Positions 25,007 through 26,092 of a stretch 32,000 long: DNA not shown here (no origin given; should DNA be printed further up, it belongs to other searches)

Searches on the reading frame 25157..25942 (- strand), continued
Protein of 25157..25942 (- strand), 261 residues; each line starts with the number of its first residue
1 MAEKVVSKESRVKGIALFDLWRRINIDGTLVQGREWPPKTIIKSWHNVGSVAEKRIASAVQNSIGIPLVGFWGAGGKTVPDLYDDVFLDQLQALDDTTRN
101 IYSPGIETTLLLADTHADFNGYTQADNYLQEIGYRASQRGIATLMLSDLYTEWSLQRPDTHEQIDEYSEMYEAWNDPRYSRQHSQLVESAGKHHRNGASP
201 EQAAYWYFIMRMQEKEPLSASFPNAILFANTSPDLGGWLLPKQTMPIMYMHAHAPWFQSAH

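Call 51: search_protein_families(library=ncbifam, proteins=[L007:2373-2999:+, L024:1366-2622:+, L024:387-1364:+, L013:408-1697:-, L027:807-1826:-, L027:1918-2589:+, L023:403-1599:+, L010:805-2637:-, L019:469-1335:-, L026:784-1755:+], max_evalue=0.00001)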
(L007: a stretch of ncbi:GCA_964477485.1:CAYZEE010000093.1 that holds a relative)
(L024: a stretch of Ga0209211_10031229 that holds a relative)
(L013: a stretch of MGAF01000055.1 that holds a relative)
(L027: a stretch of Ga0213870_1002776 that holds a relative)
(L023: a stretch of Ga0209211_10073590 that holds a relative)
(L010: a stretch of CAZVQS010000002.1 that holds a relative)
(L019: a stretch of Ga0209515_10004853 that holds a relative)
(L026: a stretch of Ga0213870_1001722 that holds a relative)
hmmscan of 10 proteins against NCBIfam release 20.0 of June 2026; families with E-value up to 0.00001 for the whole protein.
L007:2373-2999:+ (208 aa): 2 families
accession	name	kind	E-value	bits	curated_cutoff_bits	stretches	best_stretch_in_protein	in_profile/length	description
TIGR01027.1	proB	equivalog_domain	2.8e-31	109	186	1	6-167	3-169/363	glutamate 5-kinase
TIGR01092.1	P5CS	equivalog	1.8e-20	72.8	796.75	1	3-170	7-196/715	delta l-pyrroline-5-carboxylate synthetase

L024:1366-2622:+ (418 aa): 11 families
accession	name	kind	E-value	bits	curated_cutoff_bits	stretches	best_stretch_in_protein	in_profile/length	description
NF005394.0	PRK06939.1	equivalog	6.4e-102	341.2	460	1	4-410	3-389/397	glycine C-acetyltransferase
TIGR00858.1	bioF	equivalog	8.1e-95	317.6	426.45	1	35-408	10-364/365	8-amino-7-oxononanoate synthase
TIGR01825.1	gly_Cac_T_rel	subfamily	3.4e-89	299.2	535.4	1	30-410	17-377/385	BioF/Kbl family PLP-dependent acyltransferase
TIGR01822.1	2am3keto_CoA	equivalog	7.3e-89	298.4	493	1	9-410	4-385/393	glycine C-acetyltransferase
TIGR01821.1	5aminolev_synth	equivalog_domain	2.4e-79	267.1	338.55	1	6-409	3-391/402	5-aminolevulinate synthase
NF047600.1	SerpalmtaseCFB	equivalog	3e-68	230.3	640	1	35-409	32-386/395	serine palmitoyltransferase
NF047599.1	SerpalmtaseBetaP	equivalog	5.6e-67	226.1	500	1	7-410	7-388/394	serine palmitoyltransferase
NF047603.1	SerpalmtaseAlphaP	equivalog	4.2e-48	164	670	1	36-409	34-390/399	serine palmitoyltransferase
NF005697.0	PRK07505.1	subfamily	3.5e-43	147.7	342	1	43-410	45-397/405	hypothetical protein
NF005526.0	PRK07179.1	equivalog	5.1e-34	117.5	428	1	44-410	49-394/407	alpha-hydroxyketone-type quorum-sensing autoinducer synthase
NF004608.1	PRK05937.1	equivalog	3.3e-27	95.2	399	1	54-410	10-344/366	8-amino-7-oxononanoate synthase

L024:387-1364:+ (325 aa): 15 families
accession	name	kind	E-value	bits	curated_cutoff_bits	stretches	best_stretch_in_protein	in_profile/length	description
NF043036.1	ErythonDh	equivalog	1.1e-32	113.6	325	1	15-313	2-314/321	D-erythronate dehydrogenase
TIGR02197.1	heptose_epim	equivalog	1.4e-15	57.3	274.6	1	16-159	1-146/316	ADP-glyceromanno-heptose 6-epimerase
TIGR01179.1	galE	equivalog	1.8e-13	50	262.3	1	15-183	1-178/332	UDP-glucose 4-epimerase GalE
TIGR02622.1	CDP_4_6_dhtase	equivalog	6.7e-12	45.2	278.45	1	13-114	4-115/352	CDP-glucose 4,6-dehydratase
TIGR01214.1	rmlD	equivalog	4.7e-10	39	224.05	1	15-165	1-138/285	dTDP-4-dehydrorhamnose reductase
TIGR01181.1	dTDP_gluc_dehyt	equivalog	7.9e-10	38.3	365.1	1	15-173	1-173/321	dTDP-glucose 4,6-dehydratase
TIGR03466.1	HpnA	hypoth_equivalog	9.5e-09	34.6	367.65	1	15-155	2-142/327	hopanoid-associated sugar epimerase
NF041293.1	G6PDh_Azf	equivalog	9.8e-09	35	400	1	14-189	3-189/252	NAD-dependent glucose-6-phosphate dehydrogenase Azf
TIGR04180.1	EDH_00030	hypoth_equivalog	6.1e-08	32.1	475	1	16-169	1-163/297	NAD-dependent 4,6-dehydratase LegB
NF007956.0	PRK10675.1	subfamily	3.7e-07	29.6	394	1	52-158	48-156/338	UDP-glucose 4-epimerase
NF052578.1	StrlDmthSdmBMthl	equivalog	6.7e-07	29.4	600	1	16-138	3-125/328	sterol demethylase protein SdmB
NF047922.1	GDPFucSynFcl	equivalog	9.4e-07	28.6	500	1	14-310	3-292/308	GDP-L-fucose synthase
TIGR03589.1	PseB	equivalog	3.6e-06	26.2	407.75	1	13-120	4-118/324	UDP-N-acetylglucosamine 4,6-dehydratase (inverting)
TIGR01746.1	Thioester-redct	subfamily_domain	4.3e-06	26.2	213.35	0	77-183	88-197/371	thioester reductase domain-containing protein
NF047837.1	UDPAcbARedWbcJ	equivalog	9.5e-06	24.7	500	0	15-240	2-189/372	UDP-2-acetamido-2,6-beta-L-arabino-hexul-4-ose reductase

L013:408-1697:- (429 aa): 2 families
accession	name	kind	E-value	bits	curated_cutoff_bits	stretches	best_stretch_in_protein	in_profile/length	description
NF033516.0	transpos_IS3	equivalog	6.4e-07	28.9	160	1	263-339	279-352/369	IS3 family transposase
NF033577.2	transpos_IS481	equivalog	2.4e-06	27.3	224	1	144-343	80-271/284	IS481 family transposase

L027:807-1826:- (339 aa): 20 families
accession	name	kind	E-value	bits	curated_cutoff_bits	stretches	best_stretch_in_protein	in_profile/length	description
TIGR00692.1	tdh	equivalog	1.3e-104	349.9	458.35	1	8-338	1-339/340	L-threonine 3-dehydrogenase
NF003808.0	PRK05396.1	equivalog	2.4e-103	345.6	380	1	6-338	1-339/341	L-threonine 3-dehydrogenase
NF041097.1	keto_inos_dh_IolM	equivalog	3.5e-52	177.4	450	1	17-338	39-388/389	scyllo-inosose 3-dehydrogenase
NF007375.0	PRK09880.1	equivalog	4.5e-42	144.1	469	1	2-327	2-330/344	L-idonate 5-dehydrogenase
NF007489.0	PRK10083.1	equivalog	4.8e-41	140.9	376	1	6-338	1-336/339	Zn-dependent oxidoreductase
NF010344.0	PRK13771.1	subfamily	3.3e-38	131.5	349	1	6-338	1-332/334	putative alcohol dehydrogenase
NF041172.1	AcrlCoa_red_Thmprot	equivalog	3.3e-32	111.7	500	1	6-338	1-333/334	acryloyl-CoA reductase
NF007642.0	PRK10309.1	equivalog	4.7e-29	101.7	550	1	8-337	3-344/347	galactitol-1-phosphate 5-dehydrogenase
TIGR03366.1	HpnZ_proposed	hypoth_equivalog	7.6e-23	81.2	328.1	1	26-270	1-265/315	putative phosphonate catabolism associated alcohol dehydrogenase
NF047908.1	AldhRedAhr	equivalog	1.3e-22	80.1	470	1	13-332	11-327/335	NADPH-dependent aldehyde reductase Ahr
TIGR01202.1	bchC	equivalog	1.6e-19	70.2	291.25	1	16-337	11-307/308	chlorophyll synthesis pathway protein BchC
NF006940.0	PRK09422.1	equivalog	6.4e-19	68.1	344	1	8-331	3-326/338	alcohol dehydrogenase AdhP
TIGR03989.1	Rxyl_3153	subfamily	1.2e-18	67.5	440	2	125-331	139-362/370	NDMA-dependent alcohol dehydrogenase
TIGR03201.1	dearomat_had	equivalog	4.2e-18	65.5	338.65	1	20-220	13-216/349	6-hydroxycyclohex-1-ene-1-carbonyl-CoA dehydrogenase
TIGR03451.1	mycoS_dep_FDH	equivalog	8.7e-18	64.2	512.9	1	8-332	4-351/358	S-(hydroxymethyl)mycothiol dehydrogenase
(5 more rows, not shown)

L027:1918-2589:+ (223 aa): 0 families

L023:403-1599:+ (398 aa): 22 families
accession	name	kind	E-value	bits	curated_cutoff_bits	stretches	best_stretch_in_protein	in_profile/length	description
NF033135.1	cmx_cmrA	equivalog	1.2e-19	70.6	400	1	40-387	25-371/374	Cmx/CmrA family chloramphenicol efflux MFS transporter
TIGR00900.1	2A0121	subfamily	1.7e-16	60.6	319.6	2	145-369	130-363/364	H+ Antiporter protein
TIGR00893.1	2A0114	subfamily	8.6e-16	57.9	395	1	42-391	18-397/399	D-galactonate transporter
TIGR00881.1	2A0104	subfamily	1.5e-15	57.2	407.75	2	39-199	16-177/379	phosphoglycerate transporter protein PgtP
TIGR00880.1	2_A_01_02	superfamily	1.8e-14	54.1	131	2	254-392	4-137/141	multidrug resistance protein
TIGR00895.1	2A0115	subfamily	1.1e-13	50.9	418.55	2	25-191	23-191/398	aromatic acid/H+ symport family MFS transporter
TIGR00890.1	2A0111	subfamily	2.4e-12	46.5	374.85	1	38-387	23-376/377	oxalate/formate antiport family MFS transporter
TIGR00897.2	2A0118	subfamily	7.2e-12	44.9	375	1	40-387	30-392/401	RbtT/DalT/CsbX family MFS transporter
TIGR00896.1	CynX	subfamily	1.7e-11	43.8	406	1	34-369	16-349/355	CynX/NimT family MFS transporter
NF002962.0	PRK03633.1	equivalog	3.7e-11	42.7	361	1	153-346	145-326/382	MFS transporter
NF049980.1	SfMCT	equivalog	6.1e-10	38.3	320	1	45-380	29-376/378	L-lactate MFS transporter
NF053517.1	HbztTptrPcaK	equivalog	1.2e-08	34.4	770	1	200-376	7-177/437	4-hydroxybenzoate transporter PcaK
NF008586.0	PRK11551.1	equivalog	2.8e-08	33.2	410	1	42-322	39-325/406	3-(3-hydroxy-phenyl)propionate transporter MhpT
NF007256.0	PRK09705.1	subfamily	4.4e-08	32.5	312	1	32-373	23-360/393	cyanate transporter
NF012177.1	tet_MFS_42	exception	5.9e-08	32.4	850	1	265-392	49-174/411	tetracycline efflux MFS transporter Tet(42)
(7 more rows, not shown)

L010:805-2637:- (610 aa): 3 families
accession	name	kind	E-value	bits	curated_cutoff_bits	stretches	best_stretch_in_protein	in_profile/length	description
NF052550.1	BManbPhaseBMBP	equivalog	7.9e-79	265.1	450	1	273-587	2-293/296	beta-1,2-mannobiose phosphorylase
NF050092.1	BtaManbiosPhlase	equivalog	2.7e-49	168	550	1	370-592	138-350/351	BtaManbiosPhlase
NF058598.1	BetMansidBT3780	equivalog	6e-45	153.9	550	2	288-583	53-362/366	beta-1,2-mannosidase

L019:469-1335:- (288 aa): 1 family
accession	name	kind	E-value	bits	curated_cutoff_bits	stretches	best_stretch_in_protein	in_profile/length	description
TIGR00115.1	tig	equivalog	3.3e-40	138.2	180.2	2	15-131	4-119/410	trigger factor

L026:784-1755:+ (323 aa): 21 families
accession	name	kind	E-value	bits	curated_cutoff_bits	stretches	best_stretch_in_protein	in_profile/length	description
NF041369.1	Dhydh_Halo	equivalog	1.8e-65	221.2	400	1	65-317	51-304/305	D-2-hydroxyacid dehydrogenase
TIGR01327.1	PGDH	equivalog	6.7e-43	147.2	454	1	64-286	57-279/525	phosphoglycerate dehydrogenase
NF006263.0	PRK08410.1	equivalog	7.2e-42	143.9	389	1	40-310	32-309/311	D-2-hydroxyacid dehydrogenase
NF009714.1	PRK13243.1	equivalog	1e-39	136.8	455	1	64-319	62-324/332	glyoxylate reductase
NF005069.0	PRK06487.1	equivalog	5.2e-38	130.9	448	1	38-313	36-316/320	2-hydroxyacid dehydrogenase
NF005027.0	PRK06436.1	equivalog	1e-36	126.6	261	1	49-319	33-290/303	2-hydroxyacid dehydrogenase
NF011938.0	PRK15409.1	equivalog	3.7e-35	121.5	492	1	32-285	26-286/324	glyoxylate/hydroxypyruvate reductase GhrB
NF005387.0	PRK06932.1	equivalog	1.9e-34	119.1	492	1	36-310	30-312/314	2-hydroxyacid dehydrogenase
NF005750.0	PRK07574.1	equivalog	8e-32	110.7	329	1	32-313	70-362/386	NAD-dependent formate dehydrogenase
NF008759.0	PRK11790.1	equivalog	2.6e-31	108.7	404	1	63-295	70-304/410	phosphoglycerate dehydrogenase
NF000492.1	vanH_gen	exception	2e-29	102.7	540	1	70-299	67-302/312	D-lactate dehydrogenase VanH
NF006374.0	PRK08605.1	subfamily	6.9e-25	87.8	356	1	49-270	50-273/332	D-lactate dehydrogenase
NF012013.0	PRK15469.1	equivalog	1.7e-24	86.4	403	1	69-323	56-312/312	glyoxylate/hydroxypyruvate reductase GhrA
NF009127.0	PRK12480.1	equivalog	2.4e-22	79.4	579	1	58-265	59-264/330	D-lactate dehydrogenase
NF000128.1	vanH-Sc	exception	3.3e-22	79.1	650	1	103-265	119-275/337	D-lactate dehydrogenase VanH-Sc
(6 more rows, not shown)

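Call 52: search_protein_families(library=ncbifam, proteins=[L021:5638-6387:-, L021:4946-5515:-], max_evalue=1e-10)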
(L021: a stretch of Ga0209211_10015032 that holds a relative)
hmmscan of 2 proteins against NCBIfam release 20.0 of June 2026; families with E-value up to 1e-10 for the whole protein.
L021:5638-6387:- (249 aa): 6 families
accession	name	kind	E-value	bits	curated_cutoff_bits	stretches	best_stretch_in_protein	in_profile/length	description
TIGR00112.1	proC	equivalog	3.3e-47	161.3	196.75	1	21-236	46-262/263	pyrroline-5-carboxylate reductase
NF005384.0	PRK06928.1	exception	4e-29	102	301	1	27-246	57-275/277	pyrroline-5-carboxylate reductase ProG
NF005814.0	PRK07680.1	equivalog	4.4e-25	88.4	278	1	18-246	48-272/275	late competence protein ComER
NF008839.0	PRK11880.2-4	equivalog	1.4e-24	86.8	288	1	31-235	56-250/252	pyrroline-5-carboxylate reductase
NF005813.0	PRK07679.1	exception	3.5e-23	82.4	404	1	30-221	61-252/279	pyrroline-5-carboxylate reductase ProI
NF005063.0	PRK06476.1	equivalog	3.2e-20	72.8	254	1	26-236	53-255/258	pyrroline-5-carboxylate reductase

L021:4946-5515:- (189 aa): 0 families

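Call 56: search_solved_structures(query=A1, max_evalue=10)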
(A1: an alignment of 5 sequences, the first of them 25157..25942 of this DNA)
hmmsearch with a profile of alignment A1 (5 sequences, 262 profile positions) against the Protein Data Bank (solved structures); distinct sequences matched with E-value up to 10: 3.
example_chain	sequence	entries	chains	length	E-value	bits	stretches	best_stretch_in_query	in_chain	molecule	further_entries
6d8k_A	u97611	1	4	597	0.49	13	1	47-94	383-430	Glycosyl hydrolase family 2, sugar binding domain protein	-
8d06_A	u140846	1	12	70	0.99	12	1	85-140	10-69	HALC3_104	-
2cyb_A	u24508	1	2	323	1.6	11.3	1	99-135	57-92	Tyrosyl-tRNA synthetase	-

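Call 70: find_homologous_proteins(query=A1, max_evalue=0.00001)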
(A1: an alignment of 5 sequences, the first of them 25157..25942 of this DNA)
Query A1 (5 sequences) (261 aa, profile of the alignment): 42 proteins with E <= 0.00001 among 8000 candidates.
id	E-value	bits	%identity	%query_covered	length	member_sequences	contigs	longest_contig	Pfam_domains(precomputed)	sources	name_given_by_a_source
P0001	6.6e-142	490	100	100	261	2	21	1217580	-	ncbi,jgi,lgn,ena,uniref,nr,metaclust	ncbi:hypothetical protein A2334_01945 [Candidatus Roizmanbacteria bacterium RIFOXYB2_FULL_38_10]|uni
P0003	7.8e-140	483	60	100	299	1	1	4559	-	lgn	-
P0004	3.7e-138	477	55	100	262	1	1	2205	-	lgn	-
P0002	3.9e-138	477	60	100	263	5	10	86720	-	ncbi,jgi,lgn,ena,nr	ncbi:hypothetical protein A3H86_00155 [Candidatus Roizmanbacteria bacterium RIFCSPLOWO2_02_FULL_41_9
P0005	1.3e-113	397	45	84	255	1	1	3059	-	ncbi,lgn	-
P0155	1.1e-87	312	45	84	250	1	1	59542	-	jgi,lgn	jgi:hypothetical protein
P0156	1.7e-86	308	42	84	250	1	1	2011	-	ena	-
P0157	5.1e-86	306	42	84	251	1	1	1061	-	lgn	-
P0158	8.3e-86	306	42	85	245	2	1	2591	-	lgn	-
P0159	1.2e-85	305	42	84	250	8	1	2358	-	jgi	-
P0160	2.9e-85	304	40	84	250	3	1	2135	-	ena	-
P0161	3.6e-85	304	40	84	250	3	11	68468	-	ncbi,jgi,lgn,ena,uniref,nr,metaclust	ncbi:MAG: hypothetical protein US40_C0019G0011 [Candidatus Roizmanbacteria bacterium GW2011_GWC2_37_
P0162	6.2e-85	303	41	84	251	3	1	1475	-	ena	-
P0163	7.9e-85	303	40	84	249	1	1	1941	-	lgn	-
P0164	4.1e-84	300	41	84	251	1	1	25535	-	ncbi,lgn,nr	ncbi:hypothetical protein HZA75_07755 [Candidatus Roizmanbacteria bacterium]|nr:hypothetical protein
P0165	2.0e-83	298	39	84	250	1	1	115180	-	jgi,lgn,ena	-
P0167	3.2e-83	297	41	84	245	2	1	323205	-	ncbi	-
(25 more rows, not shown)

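Call 71: find_encoding_contigs(protein=P0155, flank=6000, max_places=1)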
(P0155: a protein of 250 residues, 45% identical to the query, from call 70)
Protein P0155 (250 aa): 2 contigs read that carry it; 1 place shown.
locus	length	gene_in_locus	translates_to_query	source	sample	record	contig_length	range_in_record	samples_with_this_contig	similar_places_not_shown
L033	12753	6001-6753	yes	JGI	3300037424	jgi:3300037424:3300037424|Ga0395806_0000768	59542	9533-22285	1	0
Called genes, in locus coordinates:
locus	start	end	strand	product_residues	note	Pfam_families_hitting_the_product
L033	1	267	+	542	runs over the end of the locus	-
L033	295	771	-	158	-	PF08123:DOT1 (faint)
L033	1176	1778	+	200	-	-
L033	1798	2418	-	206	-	PF18904:DUF5660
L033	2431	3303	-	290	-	PF05697:Trigger_N, PF05698:Trigger_C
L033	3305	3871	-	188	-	-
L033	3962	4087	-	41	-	-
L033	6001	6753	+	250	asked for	-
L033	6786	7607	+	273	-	PF02633:Creatininase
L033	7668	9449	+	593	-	PF07973:tRNA_SAD, PF00587:tRNA-synt_2b, PF03129:HGTP_anticodon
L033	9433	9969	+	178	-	PF05198:IF3_N, PF00707:IF3_C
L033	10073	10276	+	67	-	PF01632:Ribosomal_L35p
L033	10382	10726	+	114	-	PF00453:Ribosomal_L20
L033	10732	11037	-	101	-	-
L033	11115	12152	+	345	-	PF02912:Phe_tRNA-synt_N, PF01409:tRNA-synt_2d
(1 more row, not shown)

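Call 72: find_encoding_contigs(protein=P0161, flank=6000, max_places=1)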
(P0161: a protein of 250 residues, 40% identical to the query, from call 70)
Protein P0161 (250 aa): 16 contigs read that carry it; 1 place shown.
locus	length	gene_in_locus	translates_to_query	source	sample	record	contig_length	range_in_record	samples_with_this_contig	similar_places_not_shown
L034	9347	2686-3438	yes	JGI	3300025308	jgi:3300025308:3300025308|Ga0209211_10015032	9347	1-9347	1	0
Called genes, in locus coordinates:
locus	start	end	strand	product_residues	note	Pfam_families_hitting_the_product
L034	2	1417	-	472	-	?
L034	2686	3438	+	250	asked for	-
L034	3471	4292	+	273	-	PF02633:Creatininase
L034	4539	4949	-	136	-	PF08915:tRNA-Thr_ED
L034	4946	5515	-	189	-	PF01209:Ubie_methyltran, PF05175:MTS (faint), PF13649:Methyltransf_25, PF13847:Methyltransf_31, PF08241:Methyltransf_11, PF08242:Methyltransf_12 (weak)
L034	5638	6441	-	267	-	PF03807:F420_oxidored, PF14748:P5CR_dimer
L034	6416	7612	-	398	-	PF00171:Aldedh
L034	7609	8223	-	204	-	PF00696:AA_kinase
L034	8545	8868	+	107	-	PF02635:DsrE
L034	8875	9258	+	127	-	PF03625:DUF302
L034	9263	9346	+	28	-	?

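Call 73: find_encoding_contigs(protein=P0165, flank=6000, max_places=1)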
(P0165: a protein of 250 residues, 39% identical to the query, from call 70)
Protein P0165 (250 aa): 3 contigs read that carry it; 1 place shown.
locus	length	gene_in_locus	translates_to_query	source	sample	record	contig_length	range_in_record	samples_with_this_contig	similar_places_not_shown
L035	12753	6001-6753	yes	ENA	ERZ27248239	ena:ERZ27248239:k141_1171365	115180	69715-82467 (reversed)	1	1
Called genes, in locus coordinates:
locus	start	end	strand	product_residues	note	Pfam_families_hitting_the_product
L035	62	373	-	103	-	PF16367:RRM_7 (faint), PF00076:RRM_1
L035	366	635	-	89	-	-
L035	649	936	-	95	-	PF00076:RRM_1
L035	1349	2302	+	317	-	PF01018:GTP1_OBG, PF01926:MMR_HSR1, PF02421:FeoB_N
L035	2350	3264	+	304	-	PF00389:2-Hacid_dh (weak), PF02826:2-Hacid_dh_C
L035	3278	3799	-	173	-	PF02545:Maf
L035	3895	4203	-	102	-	-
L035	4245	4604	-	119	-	PF08818:DUF1801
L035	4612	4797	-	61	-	PF09397:FtsK_gamma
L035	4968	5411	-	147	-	PF08818:DUF1801 (weak)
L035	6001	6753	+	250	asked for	-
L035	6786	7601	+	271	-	PF02633:Creatininase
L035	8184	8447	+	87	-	-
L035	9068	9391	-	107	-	PF01329:Pterin_4a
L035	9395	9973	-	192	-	PF13482:RNase_H_2 (weak)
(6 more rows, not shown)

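Call 74: find_encoding_contigs(protein=P0167, flank=6000, max_places=1)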
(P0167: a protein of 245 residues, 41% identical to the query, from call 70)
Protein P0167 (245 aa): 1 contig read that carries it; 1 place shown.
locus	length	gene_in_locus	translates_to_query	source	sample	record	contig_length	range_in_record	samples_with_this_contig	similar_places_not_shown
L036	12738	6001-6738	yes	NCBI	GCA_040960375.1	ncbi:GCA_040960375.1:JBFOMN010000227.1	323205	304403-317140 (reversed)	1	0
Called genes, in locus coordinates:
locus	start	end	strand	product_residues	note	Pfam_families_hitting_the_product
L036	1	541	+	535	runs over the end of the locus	-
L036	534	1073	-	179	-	PF02353:CMAS (weak), PF13489:Methyltransf_23 (weak), PF01728:FtsJ (weak), PF13847:Methyltransf_31 (weak), PF13649:Methyltransf_25 (weak)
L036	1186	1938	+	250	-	-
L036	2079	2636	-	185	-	PF01966:HD (weak)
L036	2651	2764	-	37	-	-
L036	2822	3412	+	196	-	-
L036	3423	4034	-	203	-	PF18904:DUF5660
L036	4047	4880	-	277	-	PF05697:Trigger_N, PF05698:Trigger_C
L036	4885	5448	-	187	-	-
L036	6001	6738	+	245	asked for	-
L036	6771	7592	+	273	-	PF02633:Creatininase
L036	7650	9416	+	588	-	PF07973:tRNA_SAD (weak), PF00587:tRNA-synt_2b, PF03129:HGTP_anticodon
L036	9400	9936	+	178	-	PF05198:IF3_N, PF00707:IF3_C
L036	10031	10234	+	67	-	PF01632:Ribosomal_L35p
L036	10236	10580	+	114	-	PF00453:Ribosomal_L20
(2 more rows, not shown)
